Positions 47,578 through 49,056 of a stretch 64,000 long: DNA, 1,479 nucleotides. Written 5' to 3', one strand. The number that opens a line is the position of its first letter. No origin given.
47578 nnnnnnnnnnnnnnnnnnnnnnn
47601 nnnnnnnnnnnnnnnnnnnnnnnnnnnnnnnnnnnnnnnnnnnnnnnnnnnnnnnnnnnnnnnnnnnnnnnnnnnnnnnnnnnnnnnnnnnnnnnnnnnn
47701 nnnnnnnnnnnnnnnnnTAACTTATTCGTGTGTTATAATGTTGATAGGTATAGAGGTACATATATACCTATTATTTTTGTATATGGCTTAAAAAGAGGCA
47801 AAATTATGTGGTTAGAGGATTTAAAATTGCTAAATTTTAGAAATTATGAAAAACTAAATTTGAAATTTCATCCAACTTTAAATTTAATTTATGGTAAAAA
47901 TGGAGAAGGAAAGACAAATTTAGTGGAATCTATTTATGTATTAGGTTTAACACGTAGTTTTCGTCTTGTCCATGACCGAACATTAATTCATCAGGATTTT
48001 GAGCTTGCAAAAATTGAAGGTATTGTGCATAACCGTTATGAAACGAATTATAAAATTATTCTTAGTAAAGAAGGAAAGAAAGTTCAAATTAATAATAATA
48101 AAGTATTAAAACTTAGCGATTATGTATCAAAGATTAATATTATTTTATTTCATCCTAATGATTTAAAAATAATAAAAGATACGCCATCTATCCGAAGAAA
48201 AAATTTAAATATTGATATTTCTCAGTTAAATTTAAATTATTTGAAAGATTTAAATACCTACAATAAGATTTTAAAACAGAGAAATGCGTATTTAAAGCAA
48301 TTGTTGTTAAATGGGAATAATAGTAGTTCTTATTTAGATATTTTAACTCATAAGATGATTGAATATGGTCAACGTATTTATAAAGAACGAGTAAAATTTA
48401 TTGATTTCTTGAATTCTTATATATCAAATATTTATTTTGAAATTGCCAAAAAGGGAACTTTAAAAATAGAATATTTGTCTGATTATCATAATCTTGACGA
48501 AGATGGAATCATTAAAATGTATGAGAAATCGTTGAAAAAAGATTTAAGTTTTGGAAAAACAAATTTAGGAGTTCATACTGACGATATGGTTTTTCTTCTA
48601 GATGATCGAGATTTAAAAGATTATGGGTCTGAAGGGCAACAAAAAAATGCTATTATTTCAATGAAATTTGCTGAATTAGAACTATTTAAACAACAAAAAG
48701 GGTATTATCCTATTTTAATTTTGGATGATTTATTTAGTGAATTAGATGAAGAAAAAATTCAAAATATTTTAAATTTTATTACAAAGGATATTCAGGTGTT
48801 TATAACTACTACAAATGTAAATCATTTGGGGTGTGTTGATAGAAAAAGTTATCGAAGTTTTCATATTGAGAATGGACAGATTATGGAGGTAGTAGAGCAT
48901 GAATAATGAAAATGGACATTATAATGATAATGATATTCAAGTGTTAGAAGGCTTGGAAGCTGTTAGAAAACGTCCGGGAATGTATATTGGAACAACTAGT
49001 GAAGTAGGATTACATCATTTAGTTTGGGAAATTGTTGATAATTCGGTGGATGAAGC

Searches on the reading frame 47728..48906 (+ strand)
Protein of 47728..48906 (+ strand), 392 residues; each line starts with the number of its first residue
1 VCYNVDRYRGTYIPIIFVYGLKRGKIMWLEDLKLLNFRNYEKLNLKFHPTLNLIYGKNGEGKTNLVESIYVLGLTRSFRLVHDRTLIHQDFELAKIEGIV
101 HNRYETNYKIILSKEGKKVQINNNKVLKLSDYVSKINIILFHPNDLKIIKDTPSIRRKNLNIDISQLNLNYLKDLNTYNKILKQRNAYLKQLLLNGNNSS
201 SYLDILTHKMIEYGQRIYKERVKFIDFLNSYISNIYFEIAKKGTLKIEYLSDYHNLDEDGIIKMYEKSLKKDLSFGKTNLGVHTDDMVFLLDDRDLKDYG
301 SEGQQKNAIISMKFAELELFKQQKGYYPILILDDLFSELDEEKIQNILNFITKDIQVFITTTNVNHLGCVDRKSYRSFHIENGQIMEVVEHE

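Call 7: search_protein_families(library=pfam, proteins=[window:47728-48906:+])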
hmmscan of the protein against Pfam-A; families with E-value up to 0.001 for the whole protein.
window:47728-48906:+ (392 aa): 4 families
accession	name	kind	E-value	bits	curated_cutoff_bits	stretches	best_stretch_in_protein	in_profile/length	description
PF02463.25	SMC_N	-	5e-23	82.1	40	1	29-370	2-205/220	RecF/RecN/SMC N terminal domain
PF13175.12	AAA_15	-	7e-10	39.5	32.1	1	27-355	1-253/374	AAA ATPase domain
PF13476.12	AAA_23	-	4.4e-07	31.2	27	1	32-177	2-144/201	AAA domain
PF13304.12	AAA_21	-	0.00057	20.5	27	0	51-361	1-297/304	AAA domain, putative AbiEii toxin, Type IV TA system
